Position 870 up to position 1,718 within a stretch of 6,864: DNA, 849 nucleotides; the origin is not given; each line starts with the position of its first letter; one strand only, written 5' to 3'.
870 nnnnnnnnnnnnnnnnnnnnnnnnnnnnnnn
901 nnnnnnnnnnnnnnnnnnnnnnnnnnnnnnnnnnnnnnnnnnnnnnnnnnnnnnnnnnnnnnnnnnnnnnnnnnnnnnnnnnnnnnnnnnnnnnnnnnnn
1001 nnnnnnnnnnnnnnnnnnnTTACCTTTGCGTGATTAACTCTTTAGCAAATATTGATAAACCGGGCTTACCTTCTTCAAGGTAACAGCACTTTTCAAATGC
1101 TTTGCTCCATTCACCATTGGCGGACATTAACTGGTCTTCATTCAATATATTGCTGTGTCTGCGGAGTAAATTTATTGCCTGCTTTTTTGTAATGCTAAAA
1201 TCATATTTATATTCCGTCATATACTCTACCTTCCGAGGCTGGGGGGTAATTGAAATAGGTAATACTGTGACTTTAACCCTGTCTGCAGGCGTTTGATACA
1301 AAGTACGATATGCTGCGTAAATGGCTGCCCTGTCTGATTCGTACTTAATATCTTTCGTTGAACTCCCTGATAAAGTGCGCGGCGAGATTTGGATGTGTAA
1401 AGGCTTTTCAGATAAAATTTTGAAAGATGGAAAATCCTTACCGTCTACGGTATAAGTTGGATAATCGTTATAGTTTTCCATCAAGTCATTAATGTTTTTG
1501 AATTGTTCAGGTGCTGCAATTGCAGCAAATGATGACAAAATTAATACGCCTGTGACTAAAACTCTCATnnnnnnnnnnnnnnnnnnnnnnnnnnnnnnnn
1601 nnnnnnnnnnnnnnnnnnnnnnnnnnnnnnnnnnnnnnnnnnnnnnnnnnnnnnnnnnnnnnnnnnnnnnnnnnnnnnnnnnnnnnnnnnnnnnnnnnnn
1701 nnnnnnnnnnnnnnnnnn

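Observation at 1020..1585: Secreted-protein gene of unknown family inserted in the cI-int lysogeny operon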

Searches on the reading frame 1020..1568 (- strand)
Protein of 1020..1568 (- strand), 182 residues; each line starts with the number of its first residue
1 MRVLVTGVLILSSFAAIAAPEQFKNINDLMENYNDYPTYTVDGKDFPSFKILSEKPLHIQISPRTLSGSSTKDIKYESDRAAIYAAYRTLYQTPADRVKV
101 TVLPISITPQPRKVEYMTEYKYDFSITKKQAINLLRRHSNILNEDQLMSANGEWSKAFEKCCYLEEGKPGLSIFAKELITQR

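Call 4: search_protein_families(library=pfam, proteins=[window:1020-1568:-], max_evalue=1)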
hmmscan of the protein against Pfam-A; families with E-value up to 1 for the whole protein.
window:1020-1568:- (182 aa): 0 families

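Call 5: search_protein_families(library=phrogs, proteins=[window:1020-1568:-], max_evalue=1)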
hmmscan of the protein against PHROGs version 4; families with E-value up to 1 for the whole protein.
window:1020-1568:- (182 aa): 0 families

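Call 6: search_dna_similar(query=window:1020-1568:-, collection=phages, mode=protein, max_rows=30)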
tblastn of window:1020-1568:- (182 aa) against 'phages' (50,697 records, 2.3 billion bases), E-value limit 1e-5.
No match.

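Call 7: search_protein_families(library=ncbifam, proteins=[window:1020-1568:-], max_evalue=10)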
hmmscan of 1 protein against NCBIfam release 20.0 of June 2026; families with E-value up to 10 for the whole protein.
window:1020-1568:- (182 aa): 0 families

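Call 8: search_protein_families(library=padloc, proteins=[window:1020-1568:-], max_evalue=10)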
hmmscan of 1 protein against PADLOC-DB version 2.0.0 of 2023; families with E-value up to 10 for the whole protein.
window:1020-1568:- (182 aa): 0 families

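Call 12: find_homologous_proteins(query=window:1020-1568:-, max_evalue=0.01)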
Query window:1020-1568:- (182 aa): 25 proteins with E <= 0.01 among 120 candidates.
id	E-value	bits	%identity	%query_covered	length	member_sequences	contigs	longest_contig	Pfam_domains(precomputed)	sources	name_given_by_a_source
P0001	1.8e-112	390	97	100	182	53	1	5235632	-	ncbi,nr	ncbi:hypothetical protein JMM80_21675 [Serratia marcescens]|nr:hypothetical protein JMM80_21675 [Ser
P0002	1.4e-97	342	83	100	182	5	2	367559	-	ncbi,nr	ncbi:hypothetical protein QMS71_09410 [Cronobacter sakazakii]|nr:hypothetical protein [Cronobacter s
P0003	7.4e-91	320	77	100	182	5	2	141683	-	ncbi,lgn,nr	ncbi:TPA: hypothetical protein JD203_02855 [Cronobacter sakazakii]|nr:hypothetical protein [Cronobac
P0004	2.0e-78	280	68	99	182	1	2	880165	-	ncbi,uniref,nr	ncbi:hypothetical protein HG548_18475 [Citrobacter sp. DNRA3]|uniref:hypothetical protein n=1 Tax=Ci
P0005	7.0e-77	275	65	100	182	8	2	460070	-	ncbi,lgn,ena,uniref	ncbi:hypothetical protein [Pseudescherichia vulneris]|uniref:hypothetical protein n=1 Tax=Pseudesche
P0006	8.7e-77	274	68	99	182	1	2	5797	-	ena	-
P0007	1.2e-75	271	66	93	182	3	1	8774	-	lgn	-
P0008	1.3e-69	251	64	90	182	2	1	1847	-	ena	-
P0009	3.4e-67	243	61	100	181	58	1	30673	-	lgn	-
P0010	9.8e-66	238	59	100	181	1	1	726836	-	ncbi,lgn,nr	ncbi:hypothetical protein RB656_000532 [Salmonella enterica]|nr:hypothetical protein [Salmonella ent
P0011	9.1e-65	235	57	99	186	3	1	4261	-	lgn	-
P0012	1.1e-64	235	58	100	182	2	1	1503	-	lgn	-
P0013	2.0e-64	234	58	100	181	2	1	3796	-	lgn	-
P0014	5.0e-61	223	54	100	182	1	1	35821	-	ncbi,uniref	ncbi:MAG: hypothetical protein ACRC9O_12800 [Plesiomonas sp.]|uniref:hypothetical protein n=1 Tax=Pl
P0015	1.2e-59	219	55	100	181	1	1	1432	-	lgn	-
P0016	6.3e-56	206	54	100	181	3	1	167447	-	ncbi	ncbi:MAG: hypothetical protein ACRCZT_08025 [Plesiomonas sp.]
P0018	1.7e-53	199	51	88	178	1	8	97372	-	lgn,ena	-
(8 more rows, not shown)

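Call 17: find_encoding_contigs(protein=P0001, flank=6000, max_places=4)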
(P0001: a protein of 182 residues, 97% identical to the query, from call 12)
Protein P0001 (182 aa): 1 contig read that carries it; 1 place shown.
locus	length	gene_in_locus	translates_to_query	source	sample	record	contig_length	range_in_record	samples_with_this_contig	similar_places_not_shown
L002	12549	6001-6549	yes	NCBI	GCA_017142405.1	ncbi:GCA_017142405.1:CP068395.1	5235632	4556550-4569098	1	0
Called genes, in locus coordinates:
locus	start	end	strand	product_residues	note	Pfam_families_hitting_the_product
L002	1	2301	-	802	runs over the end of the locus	PF05840:Phage_GPA, PF23343:REP_ORF2-G2P (weak)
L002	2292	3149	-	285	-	PF02086:MethyltransfD12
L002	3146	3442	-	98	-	PF12961:DUF3850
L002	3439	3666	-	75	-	PF01258:zf-dskA_traR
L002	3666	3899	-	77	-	PF10809:DUF2732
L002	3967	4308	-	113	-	PF17282:DUF5347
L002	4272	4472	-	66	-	PF10893:Phage_186_Fil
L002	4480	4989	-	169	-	PF06892:Phage_CP76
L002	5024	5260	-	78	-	-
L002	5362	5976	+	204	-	PF07022:Phage_CI_repr, PF16452:Phage_CI_C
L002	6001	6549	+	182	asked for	-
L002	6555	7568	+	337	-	PF24624:Int_N, PF00589:Phage_integrase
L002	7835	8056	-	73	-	-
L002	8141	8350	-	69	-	-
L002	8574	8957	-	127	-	-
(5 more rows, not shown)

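Call 18: find_encoding_contigs(protein=P0010, flank=6000, max_places=3)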
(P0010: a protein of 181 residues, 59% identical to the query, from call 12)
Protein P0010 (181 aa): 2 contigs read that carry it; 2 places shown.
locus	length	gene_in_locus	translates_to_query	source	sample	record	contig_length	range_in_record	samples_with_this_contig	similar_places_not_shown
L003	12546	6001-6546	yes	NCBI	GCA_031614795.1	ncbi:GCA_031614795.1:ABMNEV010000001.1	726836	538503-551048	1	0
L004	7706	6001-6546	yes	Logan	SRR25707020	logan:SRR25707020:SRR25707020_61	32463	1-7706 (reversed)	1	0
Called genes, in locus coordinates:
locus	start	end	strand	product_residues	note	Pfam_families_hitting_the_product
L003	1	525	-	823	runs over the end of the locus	PF05840:Phage_GPA, PF23343:REP_ORF2-G2P (weak)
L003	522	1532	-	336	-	PF01507:PAPS_reduct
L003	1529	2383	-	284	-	PF02086:MethyltransfD12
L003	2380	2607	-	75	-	PF01258:zf-dskA_traR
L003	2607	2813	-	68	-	PF10809:DUF2732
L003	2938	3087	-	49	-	PF13064:DUF3927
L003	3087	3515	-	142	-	PF05099:TerB (faint)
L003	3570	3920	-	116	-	PF17282:DUF5347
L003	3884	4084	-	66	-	PF10893:Phage_186_Fil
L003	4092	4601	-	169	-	PF06892:Phage_CP76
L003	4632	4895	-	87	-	-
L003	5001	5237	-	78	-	-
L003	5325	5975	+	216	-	PF07022:Phage_CI_repr, PF16452:Phage_CI_C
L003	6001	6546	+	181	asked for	-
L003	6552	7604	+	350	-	PF24624:Int_N, PF00589:Phage_integrase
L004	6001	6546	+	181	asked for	-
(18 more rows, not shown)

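Call 19: find_encoding_contigs(protein=P0016, flank=6000, max_places=3)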
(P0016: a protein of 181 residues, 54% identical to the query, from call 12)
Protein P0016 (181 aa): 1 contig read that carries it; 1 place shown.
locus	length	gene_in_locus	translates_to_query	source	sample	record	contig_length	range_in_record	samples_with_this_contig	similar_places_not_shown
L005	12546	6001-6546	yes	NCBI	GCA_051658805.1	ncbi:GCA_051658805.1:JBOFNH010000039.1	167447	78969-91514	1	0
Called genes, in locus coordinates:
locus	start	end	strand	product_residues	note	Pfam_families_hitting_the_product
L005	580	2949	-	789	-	PF05840:Phage_GPA, PF23343:REP_ORF2-G2P (faint)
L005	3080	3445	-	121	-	-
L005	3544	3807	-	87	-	-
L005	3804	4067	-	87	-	-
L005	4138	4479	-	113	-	PF17282:DUF5347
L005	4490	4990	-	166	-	PF06892:Phage_CP76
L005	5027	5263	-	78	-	-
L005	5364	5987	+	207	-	PF07022:Phage_CI_repr, PF16452:Phage_CI_C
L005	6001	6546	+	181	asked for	-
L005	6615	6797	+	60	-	PF27300:YdcA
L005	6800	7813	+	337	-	PF24624:Int_N, PF00589:Phage_integrase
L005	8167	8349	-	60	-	PF12065:DUF3545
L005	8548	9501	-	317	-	PF00923:TAL_FSA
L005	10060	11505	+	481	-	PF01235:Na_Ala_symp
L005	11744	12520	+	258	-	PF03883:H2O2_YaaD, PF21818:DUF6884 (weak)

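Call 20: find_encoding_contigs(protein=P0018, flank=6000, max_places=4)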
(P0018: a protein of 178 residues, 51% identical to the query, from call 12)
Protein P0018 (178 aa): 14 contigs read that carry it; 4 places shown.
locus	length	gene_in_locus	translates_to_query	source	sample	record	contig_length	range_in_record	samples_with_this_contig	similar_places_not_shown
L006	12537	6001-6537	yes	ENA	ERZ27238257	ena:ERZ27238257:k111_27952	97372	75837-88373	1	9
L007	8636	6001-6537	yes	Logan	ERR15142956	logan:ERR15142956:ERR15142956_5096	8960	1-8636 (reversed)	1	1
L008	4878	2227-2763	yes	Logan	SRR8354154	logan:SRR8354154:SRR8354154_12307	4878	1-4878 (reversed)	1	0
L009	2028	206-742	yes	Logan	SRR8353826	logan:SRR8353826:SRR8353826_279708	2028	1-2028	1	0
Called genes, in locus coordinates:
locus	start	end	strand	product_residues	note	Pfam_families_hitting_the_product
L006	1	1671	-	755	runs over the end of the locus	PF05840:Phage_GPA, PF23343:REP_ORF2-G2P (weak)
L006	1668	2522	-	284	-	PF02086:MethyltransfD12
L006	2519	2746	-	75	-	PF01258:zf-dskA_traR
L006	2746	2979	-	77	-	PF10809:DUF2732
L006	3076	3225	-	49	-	PF13064:DUF3927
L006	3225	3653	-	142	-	PF05099:TerB (faint)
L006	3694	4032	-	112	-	PF17282:DUF5347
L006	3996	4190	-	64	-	PF10893:Phage_186_Fil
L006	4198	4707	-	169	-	PF06892:Phage_CP76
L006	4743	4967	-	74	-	-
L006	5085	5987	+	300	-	PF07022:Phage_CI_repr, PF01381:HTH_3 (faint), PF07022:Phage_CI_repr, PF16452:Phage_CI_C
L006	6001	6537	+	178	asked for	-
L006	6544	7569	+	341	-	PF24624:Int_N, PF00589:Phage_integrase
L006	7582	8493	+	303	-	PF08867:FRG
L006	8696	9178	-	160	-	PF00691:OmpA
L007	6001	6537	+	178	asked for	-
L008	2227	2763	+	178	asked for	-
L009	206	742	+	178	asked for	-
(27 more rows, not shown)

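Call 21: predict_structure(alignment_id=A1)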
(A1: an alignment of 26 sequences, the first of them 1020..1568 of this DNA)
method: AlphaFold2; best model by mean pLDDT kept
length: 182 residues; sequences in the alignment: 26
mean_pLDDT: 87.8   pTM: 0.83
mean pLDDT of the five models: 87.8, 87.0, 85.7, 85.4, 83.4
residues with pLDDT >= 90: 124; 70-90: 38; 50-70: 6; < 50: 14
segments of 3 or more residues with pLDDT < 50: 1-4, 6-13
pLDDT, mean of each block of 10 residues (from residue 1): 45 54 85 84 91 95 95 97 96 95 94 94 97 94 90 91 91 96 73
secondary structure, 60 per line:
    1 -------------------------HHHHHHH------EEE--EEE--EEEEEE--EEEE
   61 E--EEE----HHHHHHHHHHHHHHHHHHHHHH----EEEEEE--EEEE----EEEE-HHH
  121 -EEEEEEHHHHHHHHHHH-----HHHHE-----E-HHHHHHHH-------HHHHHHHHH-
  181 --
elements in order: H26-32 E39-41 E44-46 E49-54 E57-61 E64-66 H71-92 E97-102 E105-108 E113-116 E122-127 H128-138 H144-147 H156-163 H171-179

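Call 23: search_solved_structures(query=A1, max_evalue=10)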
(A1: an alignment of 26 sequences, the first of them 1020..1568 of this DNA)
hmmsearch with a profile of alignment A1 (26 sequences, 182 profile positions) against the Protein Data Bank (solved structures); distinct sequences matched with E-value up to 10: 6.
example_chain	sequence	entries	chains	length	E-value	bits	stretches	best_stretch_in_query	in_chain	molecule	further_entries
3gfs_A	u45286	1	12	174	0.21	14.5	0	51-85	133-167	FMN-dependent NADPH-azoreductase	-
1nni_1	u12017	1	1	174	0.69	12.8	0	82-136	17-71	hypothetical protein yhda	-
3gfq_A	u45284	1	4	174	0.7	12.8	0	82-136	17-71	FMN-dependent NADPH-azoreductase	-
2gsw_A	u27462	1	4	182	0.8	12.6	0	82-136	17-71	yhdA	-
5tr7_A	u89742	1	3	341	0.99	12.3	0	136-161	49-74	D-alanyl-D-alanine carboxypeptidase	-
3gfr_A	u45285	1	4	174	1.6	11.6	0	82-136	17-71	FMN-dependent NADPH-azoreductase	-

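Call 24: fold_search(model_id=the predicted structure, library=pdb)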
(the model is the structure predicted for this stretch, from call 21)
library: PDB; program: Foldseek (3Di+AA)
matches with E <= 10: 482; with E <= 0.001: 0
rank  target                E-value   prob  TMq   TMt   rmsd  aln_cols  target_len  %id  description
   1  9kqh_A                1.5e-02  0.66  0.26  0.08  16.1       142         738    6  Crystal structure of Finegoldia magna DinG in complex with ssDNA and ADPNP (released 2025-12-03)
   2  7ex1_B                5.0e-02  0.47  0.23  0.25  11.8       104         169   10  Crystal structure of Ebinur Lake virus cap snatching endonuclease (Y109A mutant) (released 2022-01-26)
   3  7ex0_B                5.0e-02  0.44  0.23  0.25  10.2       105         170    8  Crystal structure of Ebinur Lake virus cap snatching endonuclease (K108A mutant) (released 2022-01-26)
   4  7ori_A                6.9e-02  0.57  0.26  0.03  12.5       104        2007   10  La Crosse virus polymerase at replication late-elongation stage (released 2022-02-16)
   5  7ewy_A                7.3e-02  0.38  0.23  0.24  11.8       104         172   10  Crystal structure of Ebinur Lake virus cap snatching endonuclease (D79A mutant) (released 2022-01-26)
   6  4ic1_G                7.3e-02  0.28  0.23  0.21  14.0       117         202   14  Crystal structure of SSO0001 (released 2013-01-16)
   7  4ic1_B                7.3e-02  0.14  0.17  0.16  14.2       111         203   16  Crystal structure of SSO0001 (released 2013-01-16)
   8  7orl_A                7.8e-02  0.33  0.22  0.03  11.8       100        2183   15  La Crosse virus polymerase at transcription initiation stage (released 2022-02-16)
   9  7ewz_B                8.9e-02  0.35  0.24  0.24  11.6       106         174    9  Crystal structure of Ebinur Lake virus cap snatching endonuclease (D92A mutant) (released 2022-01-26)
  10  7eww_B                9.5e-02  0.33  0.23  0.24  10.3       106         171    9  Crystal structure of Ebinur Lake virus cap snatching endonuclease (N52A mutant) (released 2022-01-26)
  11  7ex6_D                1.0e-01  0.35  0.24  0.25  11.5       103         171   10  Crystal structure of Ebinur Lake virus cap snatching endonuclease in complex with inhibitor 11 (released 2022-02-16)
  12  5amq_A                1.0e-01  0.35  0.24  0.04  12.0       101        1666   14  Structure of the La Crosse Bunyavirus polymerase in complex with the 3' and 5' viral RNA (released 2015-06-03)
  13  7ewx_B                1.1e-01  0.41  0.25  0.24  11.7       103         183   10  Crystal structure of Ebinur Lake virus cap snatching endonuclease (P78A mutant) (released 2022-01-26)
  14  7eww_A                1.1e-01  0.30  0.23  0.24  12.0       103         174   10  Crystal structure of Ebinur Lake virus cap snatching endonuclease (N52A mutant) (released 2022-01-26)
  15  7oro_A                1.1e-01  0.30  0.23  0.03  12.9       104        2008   12  La Crosse virus polymerase at replication early-elongation stage (released 2022-02-16)
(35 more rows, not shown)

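Call 26: search_protein_representatives(alignment_id=A1)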
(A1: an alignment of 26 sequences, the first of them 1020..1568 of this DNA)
Query: 26 sequences, 182 profile positions. Proteins with E-value up to 0.001 (for the whole library): 228; up to 1e-10: 140; up to 1e-30: 5. The best 150 are listed.
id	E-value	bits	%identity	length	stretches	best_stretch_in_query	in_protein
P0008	3.5e-87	307.1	-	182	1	1-182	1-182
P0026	1.4e-55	204.1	-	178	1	4-180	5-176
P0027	7.5e-49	182.2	-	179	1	4-180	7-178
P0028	1.1e-48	181.6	-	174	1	1-176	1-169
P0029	2.8e-35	138.0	-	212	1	23-175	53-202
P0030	6.6e-28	114.0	-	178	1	9-178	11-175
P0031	9.0e-28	113.5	-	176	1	4-166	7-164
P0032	2.0e-27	112.4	-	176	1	1-179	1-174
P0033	4.4e-27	111.2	-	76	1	1-77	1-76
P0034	2.9e-26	108.6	-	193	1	5-181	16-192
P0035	4.3e-26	108.0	-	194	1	4-179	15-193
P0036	6.7e-26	107.4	-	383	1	19-175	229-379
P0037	1.2e-25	106.5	-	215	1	21-178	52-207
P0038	1.7e-25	106.1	-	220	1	18-178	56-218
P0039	2.3e-25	105.7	-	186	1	7-180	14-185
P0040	3.2e-25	105.2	-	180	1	6-179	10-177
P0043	4.5e-24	101.5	-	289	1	21-177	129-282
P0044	2.5e-23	99.0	-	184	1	6-179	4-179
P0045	3.1e-23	98.7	-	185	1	1-179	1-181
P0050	1.2e-22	96.8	-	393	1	23-178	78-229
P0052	1.8e-22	96.2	-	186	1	2-178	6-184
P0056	1.0e-21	93.8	-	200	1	5-178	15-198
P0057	1.2e-21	93.6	-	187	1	10-176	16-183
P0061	2.1e-21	92.8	-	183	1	4-165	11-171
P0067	3.2e-20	88.9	-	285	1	21-180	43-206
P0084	1.9e-18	83.2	-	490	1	23-175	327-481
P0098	1.4e-16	77.0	-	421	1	16-178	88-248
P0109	1.1e-15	74.1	-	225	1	34-181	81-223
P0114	5.7e-15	71.8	-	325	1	20-180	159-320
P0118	2.4e-14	69.8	-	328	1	11-180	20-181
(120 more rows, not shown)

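Call 31: search_protein_families(library=pfam, alignment_id=A2, max_evalue=0.01)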
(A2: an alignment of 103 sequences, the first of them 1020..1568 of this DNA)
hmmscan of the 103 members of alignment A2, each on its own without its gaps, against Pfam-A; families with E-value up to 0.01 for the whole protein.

A. member 1, window:1020-1568:- (182 aa): 0 families

B. families by the number of members that match (of 103 scanned): 12 families
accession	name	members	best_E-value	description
PF12773.13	DZR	2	0.00041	Double zinc ribbon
PF14020.11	DUF4236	1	4.9e-22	Protein of unknown function (DUF4236)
PF13248.11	Zn_ribbon_3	1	7.4e-06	zinc-ribbon domain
PF05901.16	Excalibur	1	1.2e-05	Excalibur calcium-binding domain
PF08308.17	PEGA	1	3.4e-05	PEGA domain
PF10571.15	UPF0547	1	0.00078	Uncharacterised protein family UPF0547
PF06691.16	DUF1189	1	0.0015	Protein of unknown function (DUF1189)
PF13240.11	Zn_Ribbon_1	1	0.0016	zinc-ribbon domain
PF13425.11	O-antigen_lig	1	0.0048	O-antigen ligase like membrane protein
PF20101.4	DUF6491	1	0.0084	Family of unknown function (DUF6491)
PF06912.16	DUF1275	1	0.0098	Protein of unknown function (DUF1275)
PF04409.17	DUF530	1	0.0099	Protein of unknown function (DUF530)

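Call 33: fold_search(model_id=the predicted structure, library=viral)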
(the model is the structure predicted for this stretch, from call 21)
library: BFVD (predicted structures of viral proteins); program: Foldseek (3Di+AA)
matches with E <= 10: 541; with E <= 0.001: 0
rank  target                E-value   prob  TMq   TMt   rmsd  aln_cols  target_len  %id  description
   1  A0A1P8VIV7            1.6e-02  0.66  0.26  0.24  11.9       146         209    8  Nuclear protein [Murid betaherpesvirus 3]
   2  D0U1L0                2.0e-02  0.75  0.29  0.22  11.0       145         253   13  Nuclear protein UL24 [Wood mouse herpesvirus]
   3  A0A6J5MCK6            2.5e-02  0.30  0.21  0.26  12.3       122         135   13  PD-(D/E)XK endonuclease-like domain-containing protein (Fragment) [uncultured Caudovirales phage]
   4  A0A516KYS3            2.5e-02  0.18  0.19  0.23  17.6       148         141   14  (no name in the UniProt tables at hand)
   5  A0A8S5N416            2.6e-02  0.30  0.20  0.13  15.0        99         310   11  PD-(D/E)XK nuclease superfamily protein [Podoviridae sp. ctiJY10]
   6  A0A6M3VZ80            3.2e-02  0.38  0.21  0.21  10.2       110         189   10  Putative Cas4-like nuclease [Pyrobaculum filamentous virus 2]
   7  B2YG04                3.2e-02  0.20  0.21  0.22  16.9       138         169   11  PD-(D/E)XK endonuclease-like domain-containing protein [Musca hytrovirus(isolate Musca domestica/United States/Boucias/-)]
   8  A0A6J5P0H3            5.7e-02  0.25  0.23  0.25  14.6       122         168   11  COG2887 RecB family exonuclease [uncultured Caudovirales phage]
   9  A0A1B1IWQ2            5.7e-02  0.25  0.23  0.17  13.0       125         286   11  (no name in the UniProt tables at hand)
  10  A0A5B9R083            6.0e-02  0.69  0.28  0.20   7.7        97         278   13  Nuclear protein UL24 [Cacatuid alphaherpesvirus 2]
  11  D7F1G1                6.0e-02  0.35  0.23  0.18  10.0       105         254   11  RNA-directed RNA polymerase L (Fragment) [Batai virus]
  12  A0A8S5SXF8            6.9e-02  0.23  0.23  0.17  14.7       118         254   18  Exodeoxyribonuclease 8 [Siphoviridae sp. ctAkS7]
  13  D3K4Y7                7.3e-02  0.35  0.23  0.27  11.4       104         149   10  RNA-directed RNA polymerase L (Fragment) [Bunyavirus La Crosse]
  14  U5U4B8                7.8e-02  0.44  0.24  0.24  10.3       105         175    7  (no name in the UniProt tables at hand)
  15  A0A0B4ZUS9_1          7.8e-02  0.21  0.23  0.05  16.9       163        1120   10  RNA-directed RNA polymerase L [Mapputta virus]
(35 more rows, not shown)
